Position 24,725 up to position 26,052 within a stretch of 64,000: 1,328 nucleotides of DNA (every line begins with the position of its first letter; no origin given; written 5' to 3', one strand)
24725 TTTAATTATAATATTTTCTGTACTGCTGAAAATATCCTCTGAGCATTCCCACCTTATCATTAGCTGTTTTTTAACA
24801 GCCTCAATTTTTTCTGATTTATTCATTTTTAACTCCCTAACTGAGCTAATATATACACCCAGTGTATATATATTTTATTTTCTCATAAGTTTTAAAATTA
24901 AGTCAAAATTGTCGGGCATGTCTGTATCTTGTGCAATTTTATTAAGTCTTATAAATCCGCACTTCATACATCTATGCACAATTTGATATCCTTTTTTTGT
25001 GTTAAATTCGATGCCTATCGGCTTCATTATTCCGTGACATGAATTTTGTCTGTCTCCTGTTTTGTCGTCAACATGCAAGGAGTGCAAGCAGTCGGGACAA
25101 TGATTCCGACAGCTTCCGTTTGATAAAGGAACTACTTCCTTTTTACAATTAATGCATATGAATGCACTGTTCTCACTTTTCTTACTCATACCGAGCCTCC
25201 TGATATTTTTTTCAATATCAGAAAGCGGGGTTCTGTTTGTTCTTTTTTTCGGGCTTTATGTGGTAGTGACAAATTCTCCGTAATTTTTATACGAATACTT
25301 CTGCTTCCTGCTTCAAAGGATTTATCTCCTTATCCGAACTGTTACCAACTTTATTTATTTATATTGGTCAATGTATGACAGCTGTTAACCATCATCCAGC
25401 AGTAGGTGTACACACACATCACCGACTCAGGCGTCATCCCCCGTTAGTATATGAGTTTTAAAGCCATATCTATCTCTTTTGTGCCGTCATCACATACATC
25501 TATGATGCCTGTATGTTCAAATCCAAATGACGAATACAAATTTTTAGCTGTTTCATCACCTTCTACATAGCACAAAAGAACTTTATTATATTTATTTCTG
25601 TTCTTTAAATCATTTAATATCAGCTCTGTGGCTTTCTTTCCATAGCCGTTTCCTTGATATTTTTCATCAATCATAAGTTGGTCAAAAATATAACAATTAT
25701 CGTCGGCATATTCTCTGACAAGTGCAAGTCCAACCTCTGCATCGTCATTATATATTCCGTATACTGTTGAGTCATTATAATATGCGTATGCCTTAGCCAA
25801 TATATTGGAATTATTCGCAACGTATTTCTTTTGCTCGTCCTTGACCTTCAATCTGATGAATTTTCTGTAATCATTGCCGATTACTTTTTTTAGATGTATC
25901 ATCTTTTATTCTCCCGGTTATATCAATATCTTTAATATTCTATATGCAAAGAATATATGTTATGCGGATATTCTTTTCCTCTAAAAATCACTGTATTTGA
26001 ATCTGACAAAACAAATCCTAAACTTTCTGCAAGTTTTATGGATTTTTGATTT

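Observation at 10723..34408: About 24-kb same-strand supercluster of GNAT acyltransferases mixed with antibiotic-modifying-type enzymes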

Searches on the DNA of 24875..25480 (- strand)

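Call 59: search_rna_families(source=window, start=25150, end=25480, threshold=evalue, max_evalue=10, show_alignments=3)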
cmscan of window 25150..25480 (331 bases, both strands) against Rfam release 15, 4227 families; matches with E-value up to 10: 2.
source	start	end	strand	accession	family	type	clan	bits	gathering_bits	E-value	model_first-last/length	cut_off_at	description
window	25367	25426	-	RF01150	sR11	Gene; snRNA; snoRNA; CD-box;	-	16.3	39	0.86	1-57/57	no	Small nucleolar RNA sR11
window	25275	25304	-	RF03010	mcrA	Gene; sRNA;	-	10.8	57.6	2.7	1-51/51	no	mcrA RNA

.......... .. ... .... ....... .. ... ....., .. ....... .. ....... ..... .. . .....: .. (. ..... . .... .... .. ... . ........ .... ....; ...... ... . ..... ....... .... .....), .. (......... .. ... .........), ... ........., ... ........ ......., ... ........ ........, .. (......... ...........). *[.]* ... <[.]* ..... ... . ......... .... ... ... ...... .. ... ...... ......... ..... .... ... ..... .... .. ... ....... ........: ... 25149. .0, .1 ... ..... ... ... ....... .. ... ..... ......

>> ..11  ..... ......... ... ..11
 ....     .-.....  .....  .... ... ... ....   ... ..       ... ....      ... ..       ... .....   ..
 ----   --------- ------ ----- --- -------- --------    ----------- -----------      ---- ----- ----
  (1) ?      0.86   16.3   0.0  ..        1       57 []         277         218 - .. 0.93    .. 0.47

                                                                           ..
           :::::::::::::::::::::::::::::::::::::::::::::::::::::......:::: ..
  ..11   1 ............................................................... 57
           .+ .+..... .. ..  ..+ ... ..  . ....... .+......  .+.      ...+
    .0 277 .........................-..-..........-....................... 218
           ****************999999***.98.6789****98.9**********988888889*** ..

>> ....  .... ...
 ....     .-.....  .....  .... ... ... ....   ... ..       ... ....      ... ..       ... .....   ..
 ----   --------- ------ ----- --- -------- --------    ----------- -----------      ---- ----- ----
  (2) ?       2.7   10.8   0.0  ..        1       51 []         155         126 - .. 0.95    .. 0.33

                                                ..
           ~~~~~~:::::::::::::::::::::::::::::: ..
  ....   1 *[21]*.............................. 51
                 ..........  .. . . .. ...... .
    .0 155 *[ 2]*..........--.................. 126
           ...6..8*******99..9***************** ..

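Call 75: search_rna_families(sources=[L028, L034, L048, L035, L055, L019, L053, L013, L015], threshold=evalue, max_evalue=1)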
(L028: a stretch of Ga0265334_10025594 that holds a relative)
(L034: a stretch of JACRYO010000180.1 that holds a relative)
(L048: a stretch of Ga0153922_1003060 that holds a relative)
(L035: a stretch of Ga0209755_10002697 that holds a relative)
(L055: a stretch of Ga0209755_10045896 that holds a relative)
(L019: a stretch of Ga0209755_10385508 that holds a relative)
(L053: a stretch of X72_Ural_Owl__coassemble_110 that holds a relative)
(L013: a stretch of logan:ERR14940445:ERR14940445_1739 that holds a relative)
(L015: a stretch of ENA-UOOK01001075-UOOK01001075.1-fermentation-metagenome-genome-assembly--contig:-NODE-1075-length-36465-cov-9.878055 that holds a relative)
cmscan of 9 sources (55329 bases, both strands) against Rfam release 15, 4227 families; matches with E-value up to 1: 5.
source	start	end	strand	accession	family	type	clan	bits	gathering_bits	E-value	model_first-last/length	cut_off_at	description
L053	9813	9959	+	RF00177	SSU_rRNA_bacteria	Gene; rRNA;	CL00111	70.9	50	4.2e-18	925-1374/1533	no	Bacterial small subunit ribosomal RNA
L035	1327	1504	+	RF00177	SSU_rRNA_bacteria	Gene; rRNA;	CL00111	56.6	50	1.6e-13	913-1385/1533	no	Bacterial small subunit ribosomal RNA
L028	247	427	+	RF00177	SSU_rRNA_bacteria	Gene; rRNA;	CL00111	53.4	50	1.8e-12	921-1377/1533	no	Bacterial small subunit ribosomal RNA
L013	5760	5920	+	RF00177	SSU_rRNA_bacteria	Gene; rRNA;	CL00111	53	50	2.3e-12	920-1378/1533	no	Bacterial small subunit ribosomal RNA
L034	6973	7012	+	RF04352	Plastid-psbA-4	Cis-reg;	CL00153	31.2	56.8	0.15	1-61/61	no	Plastid-psbA-4 3UTR RNA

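Call 97: build_rna_model(alignment_id=A12, structure=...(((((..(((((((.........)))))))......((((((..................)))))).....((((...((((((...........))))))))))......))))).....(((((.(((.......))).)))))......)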
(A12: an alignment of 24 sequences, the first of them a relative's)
Model R1 built from alignment A12 (24 sequences, 155 columns); structure: as given.
model positions 145; base pairs 36; branch points 3; effective number of sequences 1.27; information 0.59 bits per position. Calibrated on 0.2 Mb of random sequence (short: E-values are rough).
structure used (alignment columns):
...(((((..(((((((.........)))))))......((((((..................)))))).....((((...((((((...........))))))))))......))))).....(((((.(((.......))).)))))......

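Call 98: search_with_rna_model(model_id=R1, sources=[window, L002, L003, L004, L005, L006, L007, L008, L009, L010, L012, L014, L016, L019, L024, L025, L028, L040, L049, L050], max_evalue=1, show_alignments=1)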
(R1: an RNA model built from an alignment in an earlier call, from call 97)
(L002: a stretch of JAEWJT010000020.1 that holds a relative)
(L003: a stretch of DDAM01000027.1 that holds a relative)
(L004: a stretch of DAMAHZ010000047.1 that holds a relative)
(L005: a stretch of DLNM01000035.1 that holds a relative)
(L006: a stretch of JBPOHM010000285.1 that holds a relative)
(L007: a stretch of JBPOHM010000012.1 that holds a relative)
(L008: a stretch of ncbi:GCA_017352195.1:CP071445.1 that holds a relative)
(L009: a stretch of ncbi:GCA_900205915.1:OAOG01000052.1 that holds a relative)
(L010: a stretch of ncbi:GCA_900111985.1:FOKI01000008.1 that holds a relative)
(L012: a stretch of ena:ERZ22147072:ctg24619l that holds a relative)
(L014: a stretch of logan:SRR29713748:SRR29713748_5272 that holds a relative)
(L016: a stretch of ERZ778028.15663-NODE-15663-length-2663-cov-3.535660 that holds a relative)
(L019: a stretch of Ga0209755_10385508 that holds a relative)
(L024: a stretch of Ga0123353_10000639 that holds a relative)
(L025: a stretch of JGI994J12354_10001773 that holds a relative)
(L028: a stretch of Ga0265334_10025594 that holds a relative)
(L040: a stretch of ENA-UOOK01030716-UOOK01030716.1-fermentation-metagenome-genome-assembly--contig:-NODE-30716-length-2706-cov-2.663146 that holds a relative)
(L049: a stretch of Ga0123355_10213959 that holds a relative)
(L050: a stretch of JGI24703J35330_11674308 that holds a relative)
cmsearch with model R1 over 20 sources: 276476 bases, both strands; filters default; matches with E-value up to 1: 13.
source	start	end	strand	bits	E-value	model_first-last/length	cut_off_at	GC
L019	1012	1155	+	158.2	1.9e-35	1-145/145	no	0.53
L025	7588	7731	+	155.5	8.1e-35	1-145/145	no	0.48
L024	5502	5644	+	154.8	1.2e-34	1-145/145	no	0.44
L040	604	747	+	149.5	2.2e-33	1-145/145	no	0.47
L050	1522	1662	-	141.4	1.8e-31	1-145/145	no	0.47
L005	473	617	+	140.1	3.7e-31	1-145/145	no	0.35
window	25271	25405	-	118.5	5.3e-26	1-145/145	no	0.34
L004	5257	5391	+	117.7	8.2e-26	1-145/145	no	0.33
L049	443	630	+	113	1.1e-24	1-145/145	no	0.44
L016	134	265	-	110.3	4.7e-24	1-145/145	no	0.34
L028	253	419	+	97.8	4.5e-21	1-145/145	no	0.63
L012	5687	5878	+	82.9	1.6e-17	1-145/145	no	0.51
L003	1757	1860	+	20.4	0.012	1-145/145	no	0.24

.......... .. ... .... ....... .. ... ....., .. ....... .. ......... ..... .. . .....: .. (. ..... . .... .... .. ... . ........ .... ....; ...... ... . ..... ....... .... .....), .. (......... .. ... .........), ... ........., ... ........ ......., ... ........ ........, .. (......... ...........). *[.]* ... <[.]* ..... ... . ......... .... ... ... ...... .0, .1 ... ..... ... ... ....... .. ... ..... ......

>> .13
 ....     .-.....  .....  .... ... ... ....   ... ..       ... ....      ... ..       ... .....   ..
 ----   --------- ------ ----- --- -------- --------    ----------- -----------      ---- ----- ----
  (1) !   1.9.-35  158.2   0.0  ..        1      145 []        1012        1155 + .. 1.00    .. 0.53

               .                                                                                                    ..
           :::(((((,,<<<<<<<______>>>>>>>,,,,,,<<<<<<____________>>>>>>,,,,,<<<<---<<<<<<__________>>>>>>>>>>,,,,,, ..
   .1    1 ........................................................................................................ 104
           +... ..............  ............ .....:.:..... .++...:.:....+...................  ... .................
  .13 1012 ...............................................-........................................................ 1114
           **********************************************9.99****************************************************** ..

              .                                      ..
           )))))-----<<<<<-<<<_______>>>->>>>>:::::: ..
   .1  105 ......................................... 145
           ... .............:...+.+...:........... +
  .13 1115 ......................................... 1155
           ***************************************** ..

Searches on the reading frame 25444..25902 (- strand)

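Call 5: search_protein_families(library=pfam, proteins=[window:25444-25902:-], max_evalue=0.001)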
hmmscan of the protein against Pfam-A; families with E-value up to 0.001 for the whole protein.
window:25444-25902:- (152 aa): 6 families
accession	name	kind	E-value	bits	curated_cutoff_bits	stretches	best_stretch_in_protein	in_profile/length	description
PF13508.13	Acetyltransf_7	-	6.5e-10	39.7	27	1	44-129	2-83/84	Acetyltransferase (GNAT) domain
PF00583.31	Acetyltransf_1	-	1.5e-09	38.6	20.7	1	39-128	24-116/116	Acetyltransferase (GNAT) family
PF13673.13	Acetyltransf_10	-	6e-08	33.2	23.6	1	43-149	29-127/128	Acetyltransferase (GNAT) domain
PF13420.13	Acetyltransf_4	-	5e-06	27.1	24.3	1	19-146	20-153/155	Acetyltransferase (GNAT) domain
PF08445.16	FR47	-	6.2e-05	23.3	22.1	1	48-130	2-79/86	FR47-like protein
PF13302.13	Acetyltransf_3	-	0.00013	23.1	25.4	1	22-129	35-138/138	Acetyltransferase (GNAT) domain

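Call 18: search_protein_families(library=ncbifam, proteins=[window:25444-25902:-], max_evalue=0.00001)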
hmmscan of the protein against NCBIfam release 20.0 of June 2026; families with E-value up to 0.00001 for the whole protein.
window:25444-25902:- (152 aa): 2 families
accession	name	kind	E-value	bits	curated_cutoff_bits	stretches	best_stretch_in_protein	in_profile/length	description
NF040503.1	resist_ArsN1a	equivalog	1.2e-06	28.4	170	1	52-134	53-139/159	arsinothricin resistance N-acetyltransferase ArsN1 family A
TIGR01575.1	rimI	equivalog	2.5e-06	27.7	86.4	1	25-133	11-117/132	ribosomal protein S18-alanine N-acetyltransferase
